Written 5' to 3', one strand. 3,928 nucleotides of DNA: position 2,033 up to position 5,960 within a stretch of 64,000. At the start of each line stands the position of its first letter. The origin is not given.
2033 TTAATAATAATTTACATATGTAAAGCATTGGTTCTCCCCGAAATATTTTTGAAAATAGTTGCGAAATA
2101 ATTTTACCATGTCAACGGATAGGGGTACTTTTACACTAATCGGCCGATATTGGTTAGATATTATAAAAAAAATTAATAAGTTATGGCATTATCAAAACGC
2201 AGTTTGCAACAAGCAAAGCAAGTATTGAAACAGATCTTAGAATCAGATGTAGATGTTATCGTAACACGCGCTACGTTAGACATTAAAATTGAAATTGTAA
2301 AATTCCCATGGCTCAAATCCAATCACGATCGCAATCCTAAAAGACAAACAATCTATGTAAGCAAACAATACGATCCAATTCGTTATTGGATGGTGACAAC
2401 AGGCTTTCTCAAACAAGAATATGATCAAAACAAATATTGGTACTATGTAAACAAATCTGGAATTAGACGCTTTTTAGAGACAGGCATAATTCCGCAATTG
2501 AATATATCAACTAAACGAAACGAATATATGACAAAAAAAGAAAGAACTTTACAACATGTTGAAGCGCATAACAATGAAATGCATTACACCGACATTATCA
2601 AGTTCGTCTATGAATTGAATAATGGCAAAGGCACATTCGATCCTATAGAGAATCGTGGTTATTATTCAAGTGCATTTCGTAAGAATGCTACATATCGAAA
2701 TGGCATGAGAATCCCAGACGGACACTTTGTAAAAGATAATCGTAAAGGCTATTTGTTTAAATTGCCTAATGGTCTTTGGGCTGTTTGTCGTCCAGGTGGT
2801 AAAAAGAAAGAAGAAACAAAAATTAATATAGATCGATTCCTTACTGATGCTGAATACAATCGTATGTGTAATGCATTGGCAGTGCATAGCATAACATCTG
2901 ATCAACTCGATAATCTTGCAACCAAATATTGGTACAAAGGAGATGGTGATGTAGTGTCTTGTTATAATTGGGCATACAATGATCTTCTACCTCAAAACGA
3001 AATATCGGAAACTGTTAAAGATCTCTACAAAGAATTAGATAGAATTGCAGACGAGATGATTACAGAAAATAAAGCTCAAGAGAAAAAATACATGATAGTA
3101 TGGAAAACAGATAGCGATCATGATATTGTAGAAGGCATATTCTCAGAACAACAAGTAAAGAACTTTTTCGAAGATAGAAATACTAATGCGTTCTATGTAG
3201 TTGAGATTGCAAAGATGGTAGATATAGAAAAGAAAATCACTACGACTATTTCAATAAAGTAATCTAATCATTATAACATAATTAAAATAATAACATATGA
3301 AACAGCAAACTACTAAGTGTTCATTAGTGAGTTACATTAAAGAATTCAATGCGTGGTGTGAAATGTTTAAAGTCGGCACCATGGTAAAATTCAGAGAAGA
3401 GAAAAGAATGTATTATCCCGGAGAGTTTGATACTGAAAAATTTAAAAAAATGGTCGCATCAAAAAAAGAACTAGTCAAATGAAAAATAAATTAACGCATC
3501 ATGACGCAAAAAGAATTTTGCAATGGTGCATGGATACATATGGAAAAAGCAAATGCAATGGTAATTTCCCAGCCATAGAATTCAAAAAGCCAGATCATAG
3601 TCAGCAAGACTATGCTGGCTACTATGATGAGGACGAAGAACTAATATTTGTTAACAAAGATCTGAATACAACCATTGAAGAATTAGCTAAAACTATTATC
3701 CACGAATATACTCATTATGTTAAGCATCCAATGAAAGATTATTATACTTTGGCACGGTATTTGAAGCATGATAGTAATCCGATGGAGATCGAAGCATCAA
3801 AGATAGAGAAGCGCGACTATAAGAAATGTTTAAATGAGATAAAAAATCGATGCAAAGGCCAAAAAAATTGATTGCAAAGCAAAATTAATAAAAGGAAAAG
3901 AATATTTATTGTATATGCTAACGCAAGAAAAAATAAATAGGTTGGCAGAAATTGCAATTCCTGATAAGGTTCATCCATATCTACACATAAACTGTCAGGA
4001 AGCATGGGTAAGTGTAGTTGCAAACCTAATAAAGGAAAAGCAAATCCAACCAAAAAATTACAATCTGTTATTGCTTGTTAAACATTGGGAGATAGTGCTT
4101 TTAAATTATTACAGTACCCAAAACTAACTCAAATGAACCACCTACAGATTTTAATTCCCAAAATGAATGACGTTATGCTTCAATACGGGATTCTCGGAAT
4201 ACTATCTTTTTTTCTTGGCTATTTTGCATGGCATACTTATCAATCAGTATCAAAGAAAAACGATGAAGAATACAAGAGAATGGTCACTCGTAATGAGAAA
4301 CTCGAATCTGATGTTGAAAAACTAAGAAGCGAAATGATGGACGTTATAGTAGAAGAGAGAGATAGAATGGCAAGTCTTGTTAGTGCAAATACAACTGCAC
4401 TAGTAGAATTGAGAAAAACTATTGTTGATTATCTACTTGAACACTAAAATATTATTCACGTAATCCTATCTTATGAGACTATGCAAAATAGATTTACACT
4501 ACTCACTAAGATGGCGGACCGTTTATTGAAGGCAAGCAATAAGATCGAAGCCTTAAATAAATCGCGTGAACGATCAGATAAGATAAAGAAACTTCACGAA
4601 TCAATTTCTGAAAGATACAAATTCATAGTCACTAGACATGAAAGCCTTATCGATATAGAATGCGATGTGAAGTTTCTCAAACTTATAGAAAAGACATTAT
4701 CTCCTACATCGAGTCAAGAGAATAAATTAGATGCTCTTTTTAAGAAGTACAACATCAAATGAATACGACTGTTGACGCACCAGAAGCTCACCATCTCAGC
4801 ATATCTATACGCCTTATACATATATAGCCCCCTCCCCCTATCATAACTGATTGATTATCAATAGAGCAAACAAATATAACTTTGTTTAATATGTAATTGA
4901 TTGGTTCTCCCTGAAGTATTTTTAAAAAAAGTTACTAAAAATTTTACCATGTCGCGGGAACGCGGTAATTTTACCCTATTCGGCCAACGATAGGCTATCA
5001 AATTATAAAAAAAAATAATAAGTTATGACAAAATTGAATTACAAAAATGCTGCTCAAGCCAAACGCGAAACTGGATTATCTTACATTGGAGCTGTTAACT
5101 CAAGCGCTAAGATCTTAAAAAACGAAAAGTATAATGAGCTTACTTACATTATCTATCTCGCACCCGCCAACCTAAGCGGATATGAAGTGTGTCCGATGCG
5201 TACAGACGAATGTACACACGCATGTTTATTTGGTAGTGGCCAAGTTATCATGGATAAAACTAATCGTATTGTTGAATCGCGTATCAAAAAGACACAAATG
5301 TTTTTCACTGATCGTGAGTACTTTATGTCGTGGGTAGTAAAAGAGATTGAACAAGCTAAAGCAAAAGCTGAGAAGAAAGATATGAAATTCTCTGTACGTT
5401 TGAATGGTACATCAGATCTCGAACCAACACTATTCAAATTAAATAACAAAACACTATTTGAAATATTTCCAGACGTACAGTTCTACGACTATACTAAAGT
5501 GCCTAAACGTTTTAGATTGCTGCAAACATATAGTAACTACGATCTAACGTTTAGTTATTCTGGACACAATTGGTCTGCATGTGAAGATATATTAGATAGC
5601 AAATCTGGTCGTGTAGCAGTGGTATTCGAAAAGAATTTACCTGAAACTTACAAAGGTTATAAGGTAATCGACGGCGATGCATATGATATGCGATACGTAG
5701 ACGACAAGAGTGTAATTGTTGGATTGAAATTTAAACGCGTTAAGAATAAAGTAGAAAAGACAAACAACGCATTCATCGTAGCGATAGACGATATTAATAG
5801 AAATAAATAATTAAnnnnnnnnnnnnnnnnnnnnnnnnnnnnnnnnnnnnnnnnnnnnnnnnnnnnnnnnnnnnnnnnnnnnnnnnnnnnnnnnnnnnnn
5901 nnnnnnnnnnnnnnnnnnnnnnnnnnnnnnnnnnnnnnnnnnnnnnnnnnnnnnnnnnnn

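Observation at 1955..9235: Conserved 120-250 nt intergenic promoter/leader module repeated four times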

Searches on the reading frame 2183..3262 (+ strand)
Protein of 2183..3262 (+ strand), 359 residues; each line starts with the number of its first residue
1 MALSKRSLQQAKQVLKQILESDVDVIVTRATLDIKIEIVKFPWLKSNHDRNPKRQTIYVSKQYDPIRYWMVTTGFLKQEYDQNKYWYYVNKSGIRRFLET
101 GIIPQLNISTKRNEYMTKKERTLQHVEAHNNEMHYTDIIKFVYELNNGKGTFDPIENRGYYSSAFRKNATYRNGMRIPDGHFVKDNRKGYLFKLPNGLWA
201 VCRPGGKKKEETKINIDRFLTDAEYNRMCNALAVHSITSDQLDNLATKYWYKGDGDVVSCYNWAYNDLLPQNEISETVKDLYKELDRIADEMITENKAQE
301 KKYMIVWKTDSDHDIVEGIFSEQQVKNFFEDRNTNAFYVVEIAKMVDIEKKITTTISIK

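Call 12: search_protein_families(library=phrogs, proteins=[window:2183-3262:+], max_evalue=0.001)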
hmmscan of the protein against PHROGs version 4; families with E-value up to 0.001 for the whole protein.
window:2183-3262:+ (359 aa): 0 families

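Call 13: search_protein_families(library=pfam, proteins=[window:2183-3262:+], max_evalue=0.001)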
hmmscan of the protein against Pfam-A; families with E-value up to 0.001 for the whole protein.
window:2183-3262:+ (359 aa): 0 families

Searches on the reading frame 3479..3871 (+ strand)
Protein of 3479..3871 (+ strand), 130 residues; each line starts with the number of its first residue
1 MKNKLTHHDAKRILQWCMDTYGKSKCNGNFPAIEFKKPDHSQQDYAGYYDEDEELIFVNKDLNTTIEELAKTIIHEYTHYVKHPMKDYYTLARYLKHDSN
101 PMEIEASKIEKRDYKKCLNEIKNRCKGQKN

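Call 67: search_protein_families(library=pfam, proteins=[window:3479-3871:+], max_evalue=0.01)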
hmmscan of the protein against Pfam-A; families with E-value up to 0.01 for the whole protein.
window:3479-3871:+ (130 aa): 4 families
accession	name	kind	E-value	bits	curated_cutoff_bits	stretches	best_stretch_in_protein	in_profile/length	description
PF13058.12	DUF3920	-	0.00091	19.9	27.3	1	45-91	54-98/126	Protein of unknown function (DUF3920)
PF10263.15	SprT-like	-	0.0052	17.1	25.6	1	24-83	11-75/108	SprT-like family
PF20573.4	DUF6782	-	0.0075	16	27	1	43-80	66-101/241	Putative metallopeptidase family (DUF6782)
PF10026.15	DUF2268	-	0.0078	16.2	23.6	1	30-82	26-78/195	Predicted Zn-dependent protease (DUF2268)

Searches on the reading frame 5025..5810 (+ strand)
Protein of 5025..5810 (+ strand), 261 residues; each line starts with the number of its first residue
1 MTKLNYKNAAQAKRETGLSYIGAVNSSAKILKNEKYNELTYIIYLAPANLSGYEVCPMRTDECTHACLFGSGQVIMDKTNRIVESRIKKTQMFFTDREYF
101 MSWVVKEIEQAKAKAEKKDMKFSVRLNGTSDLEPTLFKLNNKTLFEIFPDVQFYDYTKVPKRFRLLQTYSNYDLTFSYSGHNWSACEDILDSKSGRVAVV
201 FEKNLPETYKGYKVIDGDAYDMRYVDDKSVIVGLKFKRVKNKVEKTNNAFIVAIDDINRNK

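Call 12: search_protein_families(library=phrogs, proteins=[window:5025-5810:+], max_evalue=0.001)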
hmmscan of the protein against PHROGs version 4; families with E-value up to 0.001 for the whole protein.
window:5025-5810:+ (261 aa): 2 families
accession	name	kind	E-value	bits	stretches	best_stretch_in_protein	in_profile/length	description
phrog_1617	-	unknown function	2.2e-59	201.8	1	24-254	42-272/273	-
phrog_1392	-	unknown function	3.4e-07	30.9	1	55-200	81-225/296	-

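Call 13: search_protein_families(library=pfam, proteins=[window:5025-5810:+], max_evalue=0.001)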
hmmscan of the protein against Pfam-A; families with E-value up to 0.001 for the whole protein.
window:5025-5810:+ (261 aa): 1 family
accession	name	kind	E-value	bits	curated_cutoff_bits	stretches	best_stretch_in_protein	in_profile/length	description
PF17338.8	GP88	-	2.1e-35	123.1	24.4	1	30-238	10-219/230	Gene product 88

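Call 22: search_dna_similar(query=window:5025-5810:+, collection=phages, mode=protein, max_rows=15)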
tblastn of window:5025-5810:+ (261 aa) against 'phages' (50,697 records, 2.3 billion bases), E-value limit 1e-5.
Records with a match: 266; places in all: 267; records where one place covers at least 80% of the query: 33.
Best place of each record, by identity: <60% 266.
By first word of the organism name: Mycobacterium 236; Pelagibacter 11; Roseobacter 3; Stenotrophomonas 2; Xanthomonas 2; Mesorhizobium 2; uncultured 2; Puniceispirillum 2; Caulobacter 2; Limnohabitans 1; and 3 more.
By host as written in the record: Mycobacterium smegmatis mc2 155 189; Mycobacterium smegmatis mc#155 30; Mycobacterium smegmatis mc2155 7; - 6; Candidatus Pelagibacter sp H2P3alpha 4; Candidatus Pelagibacter sp. HTCC1062 3; Candidatus Pelagibacter sp. HTCC7211 3; Mesorhizobium loti R7ANS 2; and 19 more.
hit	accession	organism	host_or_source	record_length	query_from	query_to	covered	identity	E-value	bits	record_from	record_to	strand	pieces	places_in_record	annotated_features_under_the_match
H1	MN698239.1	Pelagibacter phage HTVC023P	Candidatus Pelagibacter sp. HTCC1062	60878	26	251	87%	42.7%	2e-34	136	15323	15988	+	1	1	hypothetical protein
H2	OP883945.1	Stenotrophomonas phage CM1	Stenotrophomonas maltophilia SRM01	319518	16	251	90%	39.2%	4e-35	138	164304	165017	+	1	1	record has no annotation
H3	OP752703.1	Stenotrophomonas phage RAS14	Stenotrophomonas maltophilia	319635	16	251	90%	39.2%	4e-35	138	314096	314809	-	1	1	hypothetical protein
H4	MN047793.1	Xanthomonas phage Xoo-sp13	Xanthomonas oryzae pv. oryzae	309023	8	251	93%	37.4%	8e-35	137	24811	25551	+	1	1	hypothetical protein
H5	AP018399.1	Xanthomonas phage XacN1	Xanthomonas citri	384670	23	255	89%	39.1%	6e-33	132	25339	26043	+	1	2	hypothetical protein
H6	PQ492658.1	Limnohabitans phage DC31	Limnohabitans sp. DCL3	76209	23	252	88%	39.0%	2e-30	125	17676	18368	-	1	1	hypothetical protein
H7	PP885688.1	Tunturiibacter phage Tunturi_5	Tunturiibacter psychrotolerans X4BP1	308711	26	257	89%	38.6%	1e-36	142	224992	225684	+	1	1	minor head protein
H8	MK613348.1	Roseobacter phage CRP-6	Rhodobacteraceae bacterium FZCC0042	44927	9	252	93%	36.5%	2e-28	119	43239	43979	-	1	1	hypothetical protein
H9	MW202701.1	Caudoviricetes sp.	Manatee Spring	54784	23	252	88%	38.5%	2e-33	133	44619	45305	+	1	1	hypothetical protein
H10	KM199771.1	Mesorhizobium phage vB_MloP_Lo5R7ANS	Mesorhizobium loti R7ANS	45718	11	253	93%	36.4%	1e-26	114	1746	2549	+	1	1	hypothetical protein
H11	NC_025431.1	Mesorhizobium phage vB_MloP_Lo5R7ANS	Mesorhizobium loti R7ANS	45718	11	253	93%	36.4%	1e-26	114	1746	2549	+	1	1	hypothetical protein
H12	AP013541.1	uncultured phage_MedDCM-OCT-S42-C7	metagenomic fosmid library constructed ...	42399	24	234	81%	40.7%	8e-36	140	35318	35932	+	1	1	Phage protein Gp37/Gp68-like protein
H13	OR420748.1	Roseobacter phage CRP-143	Paracoccaceae bacterium strain FZCC0023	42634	26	252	87%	37.0%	3e-28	118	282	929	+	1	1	hypothetical protein (x2)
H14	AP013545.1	uncultured phage MedDCM-OCT-S46-C10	metagenomic fosmid library constructed ...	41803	24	243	84%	37.7%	8e-30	123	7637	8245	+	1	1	Phage protein Gp37/Gp68-like protein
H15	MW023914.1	Rhizobium phage vB_RleA_TRX32-1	Rhizobium leguminosarum TRX32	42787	25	253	88%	36.1%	1e-28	119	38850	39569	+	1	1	hypothetical protein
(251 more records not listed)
